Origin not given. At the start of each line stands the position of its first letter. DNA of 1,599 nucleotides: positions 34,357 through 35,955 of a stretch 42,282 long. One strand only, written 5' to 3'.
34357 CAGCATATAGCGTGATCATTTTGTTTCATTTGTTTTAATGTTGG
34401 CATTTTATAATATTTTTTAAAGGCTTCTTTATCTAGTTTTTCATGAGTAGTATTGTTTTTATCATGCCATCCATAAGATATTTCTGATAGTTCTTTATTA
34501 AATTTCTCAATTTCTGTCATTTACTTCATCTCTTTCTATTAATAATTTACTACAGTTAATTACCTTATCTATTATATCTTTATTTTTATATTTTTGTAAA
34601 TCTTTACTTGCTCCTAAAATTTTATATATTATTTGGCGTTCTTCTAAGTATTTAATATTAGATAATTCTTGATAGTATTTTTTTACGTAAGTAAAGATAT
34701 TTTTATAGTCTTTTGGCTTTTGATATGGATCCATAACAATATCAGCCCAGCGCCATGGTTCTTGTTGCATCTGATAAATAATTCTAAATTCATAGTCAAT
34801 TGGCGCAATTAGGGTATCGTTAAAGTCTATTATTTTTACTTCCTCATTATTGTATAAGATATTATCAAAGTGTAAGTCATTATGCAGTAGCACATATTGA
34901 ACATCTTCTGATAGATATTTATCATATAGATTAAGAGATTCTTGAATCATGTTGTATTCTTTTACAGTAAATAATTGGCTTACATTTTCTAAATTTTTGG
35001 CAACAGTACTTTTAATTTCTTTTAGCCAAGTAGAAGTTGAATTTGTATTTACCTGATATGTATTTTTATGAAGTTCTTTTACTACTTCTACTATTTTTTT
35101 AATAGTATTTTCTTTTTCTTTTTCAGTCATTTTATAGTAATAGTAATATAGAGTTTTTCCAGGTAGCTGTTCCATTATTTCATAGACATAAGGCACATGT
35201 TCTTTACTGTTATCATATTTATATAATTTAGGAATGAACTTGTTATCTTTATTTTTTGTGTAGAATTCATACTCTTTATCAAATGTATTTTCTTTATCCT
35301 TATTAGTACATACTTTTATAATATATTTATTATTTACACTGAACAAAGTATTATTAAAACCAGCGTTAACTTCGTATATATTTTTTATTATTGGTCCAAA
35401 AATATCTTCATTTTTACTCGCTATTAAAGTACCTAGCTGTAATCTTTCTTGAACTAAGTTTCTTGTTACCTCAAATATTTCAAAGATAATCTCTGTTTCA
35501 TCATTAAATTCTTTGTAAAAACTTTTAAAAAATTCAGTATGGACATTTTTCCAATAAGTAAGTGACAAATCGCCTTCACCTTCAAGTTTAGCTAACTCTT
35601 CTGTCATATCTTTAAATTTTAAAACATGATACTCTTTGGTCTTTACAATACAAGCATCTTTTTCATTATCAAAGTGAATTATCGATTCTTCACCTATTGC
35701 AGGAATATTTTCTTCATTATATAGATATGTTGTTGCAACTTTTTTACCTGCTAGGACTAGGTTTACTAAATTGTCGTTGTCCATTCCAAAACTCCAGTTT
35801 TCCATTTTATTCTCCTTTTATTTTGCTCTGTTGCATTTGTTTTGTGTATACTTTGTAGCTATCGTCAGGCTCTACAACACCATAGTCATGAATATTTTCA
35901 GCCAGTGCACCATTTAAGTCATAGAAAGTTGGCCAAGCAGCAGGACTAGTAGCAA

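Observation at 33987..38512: DUF1653 + WYL regulator followed by a four-gene cassette of unusual domain composition (candidate uncharacterised defence or small-molecule-modification system)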

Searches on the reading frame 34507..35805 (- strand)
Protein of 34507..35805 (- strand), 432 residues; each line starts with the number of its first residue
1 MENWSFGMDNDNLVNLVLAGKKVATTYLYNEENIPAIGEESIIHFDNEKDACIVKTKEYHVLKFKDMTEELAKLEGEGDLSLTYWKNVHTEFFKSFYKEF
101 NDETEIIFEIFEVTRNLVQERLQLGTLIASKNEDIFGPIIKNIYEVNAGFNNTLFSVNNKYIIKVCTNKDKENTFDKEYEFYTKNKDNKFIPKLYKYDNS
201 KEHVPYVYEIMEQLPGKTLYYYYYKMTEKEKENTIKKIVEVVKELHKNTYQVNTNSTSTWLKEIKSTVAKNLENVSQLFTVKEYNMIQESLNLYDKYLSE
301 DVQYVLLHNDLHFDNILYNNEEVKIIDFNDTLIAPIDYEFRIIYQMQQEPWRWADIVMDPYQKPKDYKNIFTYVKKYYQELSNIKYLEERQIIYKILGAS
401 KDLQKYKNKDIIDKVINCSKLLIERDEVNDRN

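Call 3: search_protein_families(library=pfam, proteins=[window:34507-35805:-], max_evalue=1)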
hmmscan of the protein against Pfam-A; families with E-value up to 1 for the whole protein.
window:34507-35805:- (432 aa): 7 families
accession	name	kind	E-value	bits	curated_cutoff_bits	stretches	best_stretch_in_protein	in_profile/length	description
PF04266.20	ASCH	-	3.3e-17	63.5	21.2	1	9-113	6-101/103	ASCH domain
PF01636.29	APH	-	4e-16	59.9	23.2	1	146-346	5-212/239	Phosphotransferase enzyme family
PF00069.31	Pkinase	-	3.2e-05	23.9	31.7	2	159-248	29-117/263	Protein kinase domain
PF02317.23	Octopine_DH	-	0.0043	17.5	30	1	203-306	18-122/150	NAD/NADP octopine/nopaline dehydrogenase, alpha-helical domain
PF14837.11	INTS5_N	-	0.055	13.4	27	1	207-294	43-136/208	Integrator complex subunit 5 N-terminus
PF19974.5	TCAD9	-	0.18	11.3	40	1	301-331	294-324/429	Ternary complex associated domain 9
PF08598.16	Sds3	-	0.43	11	25.4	0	223-294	86-161/217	Sds3-like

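Call 4: search_protein_families(library=padloc, proteins=[window:34507-35805:-], max_evalue=1)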
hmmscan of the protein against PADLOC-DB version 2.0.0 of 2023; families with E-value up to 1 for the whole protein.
window:34507-35805:- (432 aa): 1 family
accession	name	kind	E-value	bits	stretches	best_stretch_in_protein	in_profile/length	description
PDLC04135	mad3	-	7.1e-05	20.5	2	159-381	89-233/374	mads_3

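Call 5: search_protein_families(library=ncbifam, proteins=[window:34507-35805:-], max_evalue=1)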
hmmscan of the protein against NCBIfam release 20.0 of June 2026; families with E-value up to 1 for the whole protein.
window:34507-35805:- (432 aa): 8 families
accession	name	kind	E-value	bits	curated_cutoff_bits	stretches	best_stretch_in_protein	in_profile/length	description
NF033068.1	APH_3p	equivalog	3.7e-05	23.4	205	1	158-326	34-198/255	APH(3') family aminoglycoside O-phosphotransferase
TIGR02721.1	ycfN_thiK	equivalog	0.00016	20.9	299.45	1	240-367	84-207/256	thiamine kinase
TIGR01767.2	MTRK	equivalog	0.00018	20.7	275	1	282-338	206-260/401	S-methyl-5-thioribose kinase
NF003558.0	PRK05231.1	equivalog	0.00064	18.8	271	1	228-329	110-213/322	homoserine kinase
TIGR00938.1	thrB_alt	equivalog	0.0054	16.1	255.9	1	243-328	128-212/307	homoserine kinase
NF012171.0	APH_6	equivalog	0.023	14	325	1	261-327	116-180/270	APH(6)-I family aminoglycoside O-phosphotransferase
NF041273.1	GlcN_kinase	equivalog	0.025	13.8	550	1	232-329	177-279/391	glucosamine kinase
NF038151.1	lanthi_synth_III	equivalog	0.045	12.1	575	1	306-329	357-381/833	class III lanthionine synthetase LanKC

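Call 13: find_homologous_proteins(query=window:34507-35805:-)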
Query window:34507-35805:- (432 aa): 414 proteins with E <= 0.001 among 6958 candidates; the best 120 are listed.
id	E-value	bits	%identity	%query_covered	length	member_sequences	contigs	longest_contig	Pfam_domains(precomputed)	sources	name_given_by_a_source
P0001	4.1e-261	884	93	100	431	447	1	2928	PF01636.30,PF04266.21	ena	-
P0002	3.0e-223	760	80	100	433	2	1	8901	PF01636.30,PF04266.21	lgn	-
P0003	2.0e-205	701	76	98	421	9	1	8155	PF01636.30,PF04266.21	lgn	-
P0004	5.1e-185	634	68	96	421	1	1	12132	PF01636.30,PF04266.21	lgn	-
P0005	1.2e-183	629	68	98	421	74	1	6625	PF01636.30,PF04266.21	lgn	-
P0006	1.4e-165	570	95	65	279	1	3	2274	PF01636.30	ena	-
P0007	2.4e-156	539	59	98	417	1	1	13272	PF01636.30,PF04266.21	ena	-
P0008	1.3e-155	537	59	97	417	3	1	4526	PF01636.30,PF04266.21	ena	-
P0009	2.3e-155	536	59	98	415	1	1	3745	PF01636.30,PF04266.21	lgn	-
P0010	2.9e-155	536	59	98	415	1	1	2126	PF01636.30,PF04266.21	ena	-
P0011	6.8e-154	531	58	98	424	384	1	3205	PF01636.30,PF04266.21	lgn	-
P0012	8.1e-153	528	58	98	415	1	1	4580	PF01636.30,PF04266.21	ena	-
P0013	1.1e-151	524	58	98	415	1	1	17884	PF01636.30,PF04266.21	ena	-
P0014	1.8e-151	523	59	98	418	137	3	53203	PF01636.30,PF04266.21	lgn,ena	-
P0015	2.8e-151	523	58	98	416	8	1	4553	PF01636.30,PF04266.21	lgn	-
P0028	4.1e-134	466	56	98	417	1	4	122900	PF01636.30,PF04266.21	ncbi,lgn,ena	-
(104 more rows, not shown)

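Call 15: find_encoding_contigs(protein=P0004, flank=10000, max_places=3)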
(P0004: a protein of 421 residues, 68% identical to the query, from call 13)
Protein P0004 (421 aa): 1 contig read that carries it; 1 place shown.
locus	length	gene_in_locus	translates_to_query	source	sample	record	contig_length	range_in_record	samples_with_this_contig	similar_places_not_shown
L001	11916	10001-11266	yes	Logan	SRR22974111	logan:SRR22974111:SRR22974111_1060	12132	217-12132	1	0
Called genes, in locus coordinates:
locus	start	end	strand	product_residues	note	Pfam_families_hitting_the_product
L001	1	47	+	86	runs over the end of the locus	?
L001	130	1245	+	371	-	PF01663:Phosphodiest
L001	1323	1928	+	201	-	PF00583:Acetyltransf_1, PF13302:Acetyltransf_3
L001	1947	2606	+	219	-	-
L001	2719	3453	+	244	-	PF02627:CMD, PF02311:AraC_binding (faint), PF07883:Cupin_2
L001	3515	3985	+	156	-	PF12641:Flavodoxin_3 (faint), PF12682:Flavodoxin_4, PF02525:Flavodoxin_2 (faint)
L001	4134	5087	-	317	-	-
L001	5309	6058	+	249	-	PF01522:Polysacc_deac_1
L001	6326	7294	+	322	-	-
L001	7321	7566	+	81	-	PF07866:DUF1653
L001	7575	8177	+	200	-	PF02082:Rrf2 (faint), PF08279:HTH_11, PF13280:WYL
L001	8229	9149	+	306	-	-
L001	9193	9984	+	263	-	-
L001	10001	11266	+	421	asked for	PF04266:ASCH, PF01636:APH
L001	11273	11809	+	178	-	-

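Call 16: find_encoding_contigs(protein=P0013, flank=10000, max_places=3)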
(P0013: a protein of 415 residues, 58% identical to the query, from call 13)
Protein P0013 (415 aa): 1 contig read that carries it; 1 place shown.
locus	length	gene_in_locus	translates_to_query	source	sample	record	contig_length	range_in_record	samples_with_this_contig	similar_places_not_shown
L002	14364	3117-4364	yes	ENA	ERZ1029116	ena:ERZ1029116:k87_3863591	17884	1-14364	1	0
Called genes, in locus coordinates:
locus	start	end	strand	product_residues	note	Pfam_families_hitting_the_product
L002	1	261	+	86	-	?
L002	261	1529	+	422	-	PF06245:DUF1015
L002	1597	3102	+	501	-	PF03193:RsgA_GTPase (faint), PF13476:AAA_23 (faint), PF13555:AAA_29 (faint), PF20720:nSTAND3 (faint), PF00005:ABC_tran, PF02463:SMC_N (faint), PF05729:NACHT (faint), PF00005:ABC_tran, +3 more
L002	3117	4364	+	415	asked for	PF04266:ASCH, PF01636:APH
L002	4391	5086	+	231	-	-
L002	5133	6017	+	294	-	PF01545:Cation_efflux, PF16916:ZT_dimer (weak)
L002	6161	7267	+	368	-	-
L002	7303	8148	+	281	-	PF03358:FMN_red (weak), PF12682:Flavodoxin_4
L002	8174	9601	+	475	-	PF02518:HATPase_c (weak)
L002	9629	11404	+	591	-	PF02518:HATPase_c, PF00072:Response_reg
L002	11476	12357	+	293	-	-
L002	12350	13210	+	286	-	-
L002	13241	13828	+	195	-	PF03848:TehB (weak), PF08241:Methyltransf_11, PF08242:Methyltransf_12 (weak), PF13649:Methyltransf_25 (weak)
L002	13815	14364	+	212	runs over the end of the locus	-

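Call 17: find_encoding_contigs(protein=P0028, flank=10000, max_places=3)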
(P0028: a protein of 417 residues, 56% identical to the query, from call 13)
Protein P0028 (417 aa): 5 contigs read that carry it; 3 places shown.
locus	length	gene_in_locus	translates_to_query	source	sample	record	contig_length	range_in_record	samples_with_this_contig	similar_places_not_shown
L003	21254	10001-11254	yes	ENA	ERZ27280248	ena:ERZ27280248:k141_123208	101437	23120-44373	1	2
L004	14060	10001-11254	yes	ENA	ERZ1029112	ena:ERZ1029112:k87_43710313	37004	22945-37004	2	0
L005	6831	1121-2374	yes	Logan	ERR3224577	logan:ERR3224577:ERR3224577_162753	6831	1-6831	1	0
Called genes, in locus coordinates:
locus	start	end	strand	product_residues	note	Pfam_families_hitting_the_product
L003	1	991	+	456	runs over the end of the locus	PF14691:Fer4_20, PF01946:Thi4 (faint), PF00070:Pyr_redox (faint), PF01266:DAO (faint), PF07992:Pyr_redox_2, PF13450:NAD_binding_8, PF01593:Amino_oxidase (faint), PF13738:Pyr_redox_3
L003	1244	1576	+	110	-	PF24719:Imm33-like, PF09951:Imm33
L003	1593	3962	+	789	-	PF00122:E1-E2_ATPase, PF00702:Hydrolase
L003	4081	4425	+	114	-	-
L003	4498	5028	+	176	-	PF06210:DUF1003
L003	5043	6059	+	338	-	PF01595:CNNM, PF00571:CBS (weak)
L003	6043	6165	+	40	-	-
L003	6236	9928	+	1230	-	-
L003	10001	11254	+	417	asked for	PF04266:ASCH, PF01636:APH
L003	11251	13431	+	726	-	PF00403:HMA, PF00122:E1-E2_ATPase, PF00702:Hydrolase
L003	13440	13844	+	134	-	-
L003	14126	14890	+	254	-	PF03747:ADP_ribosyl_GH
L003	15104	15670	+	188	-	-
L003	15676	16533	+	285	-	PF03193:RsgA_GTPase (weak), PF01926:MMR_HSR1, PF02421:FeoB_N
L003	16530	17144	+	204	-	PF01810:LysE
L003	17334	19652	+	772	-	PF02190:LON_substr_bdg, PF08298:AAA_PrkA (weak), PF00004:AAA, PF07724:AAA_2 (faint), PF07728:AAA_5, PF22667:Lon_lid, PF05362:Lon_C, PF13541:ChlI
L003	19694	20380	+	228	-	PF01476:LysM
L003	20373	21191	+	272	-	-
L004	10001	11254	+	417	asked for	PF04266:ASCH, PF01636:APH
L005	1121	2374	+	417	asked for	PF04266:ASCH, PF01636:APH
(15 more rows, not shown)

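Call 59: search_solved_structures(query=window:34507-35805:-, max_evalue=0.1)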
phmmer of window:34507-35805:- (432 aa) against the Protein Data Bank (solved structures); distinct sequences matched with E-value up to 0.1: 5.
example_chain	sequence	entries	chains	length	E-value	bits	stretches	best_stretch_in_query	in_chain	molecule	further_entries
1t62_A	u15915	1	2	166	3.4e-11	46.3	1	11-114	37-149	conserved hypothetical protein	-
3s9x_A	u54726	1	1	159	6.6e-08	35.4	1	14-113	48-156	ASCH domain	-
3i0o_A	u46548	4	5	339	0.00063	22.3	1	288-343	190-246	Spectinomycin phosphotransferase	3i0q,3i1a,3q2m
4gp6_A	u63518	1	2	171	0.058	15.9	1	90-209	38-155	Metallophosphoesterase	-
4jst_A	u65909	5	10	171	0.074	15.5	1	90-208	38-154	Metallophosphoesterase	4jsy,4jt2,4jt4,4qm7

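Call 76: find_related_loci(query=A8, collection=metagenome_contigs, flank=8000)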
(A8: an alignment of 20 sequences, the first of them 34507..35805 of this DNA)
Query A8 (432 aa) in metagenome_contigs; peptide patterns used: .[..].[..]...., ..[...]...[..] (x = any residue, [..] = any of these).
431 stretches matched a pattern; 42 encode a relative of the query (tblastn E <= 1e-3); 40 distinct loci.
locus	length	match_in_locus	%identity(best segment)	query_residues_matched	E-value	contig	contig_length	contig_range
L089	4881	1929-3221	92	1-432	0e+0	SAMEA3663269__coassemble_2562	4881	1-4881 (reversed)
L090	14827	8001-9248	67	4-425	0e+0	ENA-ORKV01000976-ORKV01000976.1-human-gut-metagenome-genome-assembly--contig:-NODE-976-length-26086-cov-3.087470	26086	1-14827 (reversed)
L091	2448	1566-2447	91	1-295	0e+0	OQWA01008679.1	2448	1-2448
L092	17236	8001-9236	59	1-419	8e-162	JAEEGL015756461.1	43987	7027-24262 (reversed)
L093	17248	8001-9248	58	1-423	3e-161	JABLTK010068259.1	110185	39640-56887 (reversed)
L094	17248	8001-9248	58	1-423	1e-160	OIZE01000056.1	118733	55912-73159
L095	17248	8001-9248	58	1-423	1e-160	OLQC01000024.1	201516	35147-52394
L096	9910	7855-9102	58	1-423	1e-160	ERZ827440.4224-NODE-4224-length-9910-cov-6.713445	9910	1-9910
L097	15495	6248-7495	57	1-423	3e-160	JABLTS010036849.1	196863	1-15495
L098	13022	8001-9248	57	1-423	6e-160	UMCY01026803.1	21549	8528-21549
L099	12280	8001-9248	57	1-423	2e-159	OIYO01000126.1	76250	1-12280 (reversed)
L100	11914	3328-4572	58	1-422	3e-157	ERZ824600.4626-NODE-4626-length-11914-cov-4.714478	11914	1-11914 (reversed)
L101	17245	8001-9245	58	1-422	3e-157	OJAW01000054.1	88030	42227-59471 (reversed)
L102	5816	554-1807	52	1-424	2e-136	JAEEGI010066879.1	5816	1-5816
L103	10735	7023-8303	50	1-428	4e-135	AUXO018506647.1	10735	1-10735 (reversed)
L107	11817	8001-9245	49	1-423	2e-129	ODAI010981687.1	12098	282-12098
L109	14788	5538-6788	46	4-421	2e-116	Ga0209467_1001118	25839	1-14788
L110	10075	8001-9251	46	4-421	2e-116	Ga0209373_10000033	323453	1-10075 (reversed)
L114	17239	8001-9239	68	4-422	0e+0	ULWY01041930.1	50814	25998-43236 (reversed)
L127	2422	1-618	45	216-425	4e-52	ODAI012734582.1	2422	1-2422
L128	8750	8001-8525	43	106-286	6e-37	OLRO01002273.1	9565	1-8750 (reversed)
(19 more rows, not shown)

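Call 81: search_protein_families(library=pfam, proteins=[L094:7151-7996:+, L099:9266-9946:+, L094:9321-9956:+, L098:11150-11671:+, L100:4750-6084:+, L109:5063-5464:+, L110:9335-9784:+, L107:6872-7318:+, L127:683-1186:+, L002:4391-5086:+], max_evalue=0.001)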
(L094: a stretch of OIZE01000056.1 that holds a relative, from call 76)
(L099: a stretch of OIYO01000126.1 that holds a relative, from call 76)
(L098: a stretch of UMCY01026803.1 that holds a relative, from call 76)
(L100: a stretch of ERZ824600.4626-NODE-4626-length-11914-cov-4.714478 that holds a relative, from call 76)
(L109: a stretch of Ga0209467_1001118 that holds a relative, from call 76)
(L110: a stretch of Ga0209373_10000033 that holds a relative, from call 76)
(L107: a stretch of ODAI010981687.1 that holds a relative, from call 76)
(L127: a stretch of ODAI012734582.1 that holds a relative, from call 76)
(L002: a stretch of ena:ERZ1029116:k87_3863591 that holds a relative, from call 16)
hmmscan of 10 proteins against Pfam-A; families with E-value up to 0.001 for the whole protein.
L094:7151-7996:+ (281 aa): 1 family
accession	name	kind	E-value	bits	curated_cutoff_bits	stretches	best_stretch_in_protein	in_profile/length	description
PF04383.19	KilA-N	-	4.3e-20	72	23.8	1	8-140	3-105/107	KilA-N domain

L099:9266-9946:+ (226 aa): 1 family
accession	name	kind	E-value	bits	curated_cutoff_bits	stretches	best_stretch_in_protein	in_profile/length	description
PF13643.11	DUF4145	-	1.9e-07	31.5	23.1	1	113-203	2-86/88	Domain of unknown function (DUF4145)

L094:9321-9956:+ (211 aa): 2 families
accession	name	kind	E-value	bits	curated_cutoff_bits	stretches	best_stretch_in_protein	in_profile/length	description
PF07508.19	Recombinase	-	3.9e-17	62.8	21.1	1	1-105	9-100/102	Recombinase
PF13408.12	Zn_ribbon_recom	-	7.5e-14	52.3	25.3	1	118-173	1-57/58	Recombinase zinc beta ribbon domain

L098:11150-11671:+ (173 aa): 1 family
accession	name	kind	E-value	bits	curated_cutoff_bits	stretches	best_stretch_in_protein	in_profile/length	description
PF01230.28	HIT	-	3.4e-09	37.7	21.5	1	47-136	3-96/98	HIT domain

L100:4750-6084:+ (444 aa): 2 families
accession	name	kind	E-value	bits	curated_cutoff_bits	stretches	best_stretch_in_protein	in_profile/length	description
PF02274.22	ADI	-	5.4e-113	378.3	22.8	1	65-439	2-377/377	Arginine deiminase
PF19420.4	DDAH_eukar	-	8.8e-09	35.5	23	0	186-278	57-155/291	N,N dimethylarginine dimethylhydrolase, eukaryotic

L109:5063-5464:+ (133 aa): 1 family
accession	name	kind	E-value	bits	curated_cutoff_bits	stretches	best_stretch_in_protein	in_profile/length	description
PF00293.34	NUDIX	-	1.7e-18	67.4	21.1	1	6-112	5-122/134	NUDIX domain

L110:9335-9784:+ (149 aa): 1 family
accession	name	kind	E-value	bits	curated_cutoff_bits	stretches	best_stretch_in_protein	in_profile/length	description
PF00293.34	NUDIX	-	6.2e-12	46.1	21.1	1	3-82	2-91/134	NUDIX domain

L107:6872-7318:+ (148 aa): 1 family
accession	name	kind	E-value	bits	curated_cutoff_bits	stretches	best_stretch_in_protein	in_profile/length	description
PF11645.14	PDDEXK_5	-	1.2e-06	29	26.1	1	6-81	1-77/138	PD-(D/E)XK endonuclease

L127:683-1186:+ (167 aa): 2 families
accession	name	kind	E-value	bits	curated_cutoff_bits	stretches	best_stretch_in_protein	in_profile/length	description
PF00293.34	NUDIX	-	9.3e-16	58.5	21.1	1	31-146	2-119/134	NUDIX domain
PF14815.12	NUDIX_4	-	1.9e-05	24.9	35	1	38-137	4-105/113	NUDIX domain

L002:4391-5086:+ (231 aa): 0 families

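Call 92: search_protein_families(library=phrogs, proteins=[window:34507-35805:-], max_evalue=0.01)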
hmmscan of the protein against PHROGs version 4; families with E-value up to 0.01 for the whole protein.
window:34507-35805:- (432 aa): 1 family
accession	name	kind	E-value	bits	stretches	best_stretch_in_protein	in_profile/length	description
phrog_21938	-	unknown function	0.0053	17.1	1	172-327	71-215/342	-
